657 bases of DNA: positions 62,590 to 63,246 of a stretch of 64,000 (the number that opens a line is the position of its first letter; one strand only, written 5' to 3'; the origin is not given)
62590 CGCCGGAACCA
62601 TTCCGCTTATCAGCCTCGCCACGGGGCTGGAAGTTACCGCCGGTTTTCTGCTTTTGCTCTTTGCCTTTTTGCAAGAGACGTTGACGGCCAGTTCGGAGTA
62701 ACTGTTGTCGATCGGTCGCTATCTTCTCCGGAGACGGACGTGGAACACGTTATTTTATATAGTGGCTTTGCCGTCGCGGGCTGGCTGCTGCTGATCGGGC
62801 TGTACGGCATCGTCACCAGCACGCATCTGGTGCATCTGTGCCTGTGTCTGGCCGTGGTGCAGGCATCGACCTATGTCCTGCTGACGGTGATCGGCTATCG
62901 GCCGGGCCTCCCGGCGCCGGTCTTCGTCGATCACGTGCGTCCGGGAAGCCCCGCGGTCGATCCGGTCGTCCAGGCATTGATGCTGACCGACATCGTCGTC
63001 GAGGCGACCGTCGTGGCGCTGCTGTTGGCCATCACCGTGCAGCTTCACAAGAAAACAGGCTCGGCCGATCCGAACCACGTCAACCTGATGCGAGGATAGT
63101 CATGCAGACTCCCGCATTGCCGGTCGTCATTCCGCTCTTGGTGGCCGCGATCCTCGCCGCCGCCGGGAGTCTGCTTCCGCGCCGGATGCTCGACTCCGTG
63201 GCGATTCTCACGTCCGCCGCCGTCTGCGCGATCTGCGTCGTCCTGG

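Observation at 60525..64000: Mrp antiporter-like module in Mbh-type gene order (E-F-G-DUF4040-B-C-D), truncated at the window end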

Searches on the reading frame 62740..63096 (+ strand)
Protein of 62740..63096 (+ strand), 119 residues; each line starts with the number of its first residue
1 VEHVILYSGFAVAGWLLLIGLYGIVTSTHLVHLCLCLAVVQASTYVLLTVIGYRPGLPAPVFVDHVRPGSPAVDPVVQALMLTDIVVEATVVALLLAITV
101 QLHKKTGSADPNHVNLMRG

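Call 5: search_protein_families(library=pfam, proteins=[window:62740-63096:+], max_evalue=0.01)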
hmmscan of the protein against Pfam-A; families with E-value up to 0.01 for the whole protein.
window:62740-63096:+ (119 aa): 1 family
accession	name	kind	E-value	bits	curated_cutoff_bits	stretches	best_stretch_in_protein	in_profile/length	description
PF00420.29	Oxidored_q2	-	8.6e-18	64.3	26.1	1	11-119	4-95/95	NADH-ubiquinone/plastoquinone oxidoreductase chain 4L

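Call 6: search_protein_families(library=ncbifam, proteins=[window:62740-63096:+], max_evalue=0.01)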
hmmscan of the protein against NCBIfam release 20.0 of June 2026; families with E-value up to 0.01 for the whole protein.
window:62740-63096:+ (119 aa): 21 families
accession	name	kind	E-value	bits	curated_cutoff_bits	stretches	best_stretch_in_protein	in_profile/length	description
NF006250.0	PRK08388.1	equivalog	3.4e-13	50.1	137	1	10-119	6-119/119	putative monovalent cation/H+ antiporter subunit C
NF005618.0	PRK07375.1-3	equivalog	3.8e-13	49.7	107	1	8-108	7-109/119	putative monovalent cation/H+ antiporter subunit C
NF005621.0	PRK07375.1-6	equivalog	2e-12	47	126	1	11-113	12-112/120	putative monovalent cation/H+ antiporter subunit C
NF005624.0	PRK07375.2-3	equivalog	3.3e-12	46.5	95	1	6-109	4-104/105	cation:proton antiporter subunit C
NF005620.0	PRK07375.1-5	equivalog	5.6e-12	45.7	91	1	16-107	11-100/113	putative monovalent cation/H+ antiporter subunit C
NF005623.0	PRK07375.2-2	equivalog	1.2e-10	41.5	81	1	16-104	9-92/93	putative monovalent cation/H+ antiporter subunit C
NF005619.0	PRK07375.1-4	equivalog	9.8e-09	35.6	145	1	13-116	9-109/111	Na+/H+ antiporter subunit C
NF009303.0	PRK12660.1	subfamily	1.4e-08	34.6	132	1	12-110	8-103/114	putative monovalent cation/H+ antiporter subunit C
NF006372.0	PRK08600.1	equivalog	2.4e-08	34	127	1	11-110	7-102/113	Na(+)/H(+) antiporter subunit C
TIGR00941.1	2a6301s03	subfamily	6.9e-08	33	161.2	1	11-109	7-101/104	multicomponent Na+:H+ antiporter, MnhC subunit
NF009302.0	PRK12659.1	equivalog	9.7e-08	31.9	154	1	12-111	8-107/117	Na+/H+ antiporter subunit C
NF005929.0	PRK07946.1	equivalog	5e-06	26.3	157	1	11-107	9-102/204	Na(+)/H(+) antiporter subunit C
NF009301.0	PRK12658.1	equivalog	5.5e-06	26.2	156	1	12-114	8-110/125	Na+/H+ antiporter subunit C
NF009304.0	PRK12661.1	equivalog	1.1e-05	25.5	152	1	72-115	93-136/140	putative monovalent cation/H+ antiporter subunit C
NF006573.0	PRK09094.1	equivalog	2.7e-05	24.2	105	1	15-108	11-104/114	Na+/H+ antiporter subunit C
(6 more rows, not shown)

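Call 8: find_encoding_contigs(protein=window:62740-63096:+, flank=10000, max_places=6)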
Protein window:62740-63096:+ (119 aa): no gene with exactly this product is on record in the collection.

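Call 19: search_solved_structures(query=window:62740-63096:+, max_evalue=0.1)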
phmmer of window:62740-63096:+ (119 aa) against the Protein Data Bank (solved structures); distinct sequences matched with E-value up to 0.1: 7.
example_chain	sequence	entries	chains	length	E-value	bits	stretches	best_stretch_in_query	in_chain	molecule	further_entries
6u8y_G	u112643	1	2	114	9.4e-15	58.2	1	13-119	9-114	Monovalent cation/H+ antiporter subunit C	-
6cfw_G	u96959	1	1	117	1.1e-11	48.3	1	11-119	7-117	Monovalent cation/H+ antiporter subunit C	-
7qru_C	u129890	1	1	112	4.3e-05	27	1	12-109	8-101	Na(+)/H(+) antiporter subunit C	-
6z16_C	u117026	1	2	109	0.00095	22.7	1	12-108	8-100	Multisubunit Na+/H+ antiporter, C subunit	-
7wff_E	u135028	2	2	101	0.0016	21.9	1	9-42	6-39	NAD(P)H-quinone oxidoreductase subunit 4L, chloroplastic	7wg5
9grx_E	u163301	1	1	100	0.0046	20.5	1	2-42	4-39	NAD(P)H-quinone oxidoreductase subunit 4L, chloroplastic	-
7eu3_E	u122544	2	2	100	0.0081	19.7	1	13-45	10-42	NAD(P)H-quinone oxidoreductase subunit 4L, chloroplastic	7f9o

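Call 49: search_solved_structures(query=window:62740-63096:+, max_evalue=0.001, show_alignments=4)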
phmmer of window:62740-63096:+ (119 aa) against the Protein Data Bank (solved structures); distinct sequences matched with E-value up to 0.001: 4.
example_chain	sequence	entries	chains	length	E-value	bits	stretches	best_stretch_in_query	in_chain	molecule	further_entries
6u8y_G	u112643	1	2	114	9.4e-15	58.2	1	13-119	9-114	Monovalent cation/H+ antiporter subunit C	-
6cfw_G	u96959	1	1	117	1.1e-11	48.3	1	11-119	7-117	Monovalent cation/H+ antiporter subunit C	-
7qru_C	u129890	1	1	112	4.3e-05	27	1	12-109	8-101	Na(+)/H(+) antiporter subunit C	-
6z16_C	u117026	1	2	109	0.00095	22.7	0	12-108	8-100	Multisubunit Na+/H+ antiporter, C subunit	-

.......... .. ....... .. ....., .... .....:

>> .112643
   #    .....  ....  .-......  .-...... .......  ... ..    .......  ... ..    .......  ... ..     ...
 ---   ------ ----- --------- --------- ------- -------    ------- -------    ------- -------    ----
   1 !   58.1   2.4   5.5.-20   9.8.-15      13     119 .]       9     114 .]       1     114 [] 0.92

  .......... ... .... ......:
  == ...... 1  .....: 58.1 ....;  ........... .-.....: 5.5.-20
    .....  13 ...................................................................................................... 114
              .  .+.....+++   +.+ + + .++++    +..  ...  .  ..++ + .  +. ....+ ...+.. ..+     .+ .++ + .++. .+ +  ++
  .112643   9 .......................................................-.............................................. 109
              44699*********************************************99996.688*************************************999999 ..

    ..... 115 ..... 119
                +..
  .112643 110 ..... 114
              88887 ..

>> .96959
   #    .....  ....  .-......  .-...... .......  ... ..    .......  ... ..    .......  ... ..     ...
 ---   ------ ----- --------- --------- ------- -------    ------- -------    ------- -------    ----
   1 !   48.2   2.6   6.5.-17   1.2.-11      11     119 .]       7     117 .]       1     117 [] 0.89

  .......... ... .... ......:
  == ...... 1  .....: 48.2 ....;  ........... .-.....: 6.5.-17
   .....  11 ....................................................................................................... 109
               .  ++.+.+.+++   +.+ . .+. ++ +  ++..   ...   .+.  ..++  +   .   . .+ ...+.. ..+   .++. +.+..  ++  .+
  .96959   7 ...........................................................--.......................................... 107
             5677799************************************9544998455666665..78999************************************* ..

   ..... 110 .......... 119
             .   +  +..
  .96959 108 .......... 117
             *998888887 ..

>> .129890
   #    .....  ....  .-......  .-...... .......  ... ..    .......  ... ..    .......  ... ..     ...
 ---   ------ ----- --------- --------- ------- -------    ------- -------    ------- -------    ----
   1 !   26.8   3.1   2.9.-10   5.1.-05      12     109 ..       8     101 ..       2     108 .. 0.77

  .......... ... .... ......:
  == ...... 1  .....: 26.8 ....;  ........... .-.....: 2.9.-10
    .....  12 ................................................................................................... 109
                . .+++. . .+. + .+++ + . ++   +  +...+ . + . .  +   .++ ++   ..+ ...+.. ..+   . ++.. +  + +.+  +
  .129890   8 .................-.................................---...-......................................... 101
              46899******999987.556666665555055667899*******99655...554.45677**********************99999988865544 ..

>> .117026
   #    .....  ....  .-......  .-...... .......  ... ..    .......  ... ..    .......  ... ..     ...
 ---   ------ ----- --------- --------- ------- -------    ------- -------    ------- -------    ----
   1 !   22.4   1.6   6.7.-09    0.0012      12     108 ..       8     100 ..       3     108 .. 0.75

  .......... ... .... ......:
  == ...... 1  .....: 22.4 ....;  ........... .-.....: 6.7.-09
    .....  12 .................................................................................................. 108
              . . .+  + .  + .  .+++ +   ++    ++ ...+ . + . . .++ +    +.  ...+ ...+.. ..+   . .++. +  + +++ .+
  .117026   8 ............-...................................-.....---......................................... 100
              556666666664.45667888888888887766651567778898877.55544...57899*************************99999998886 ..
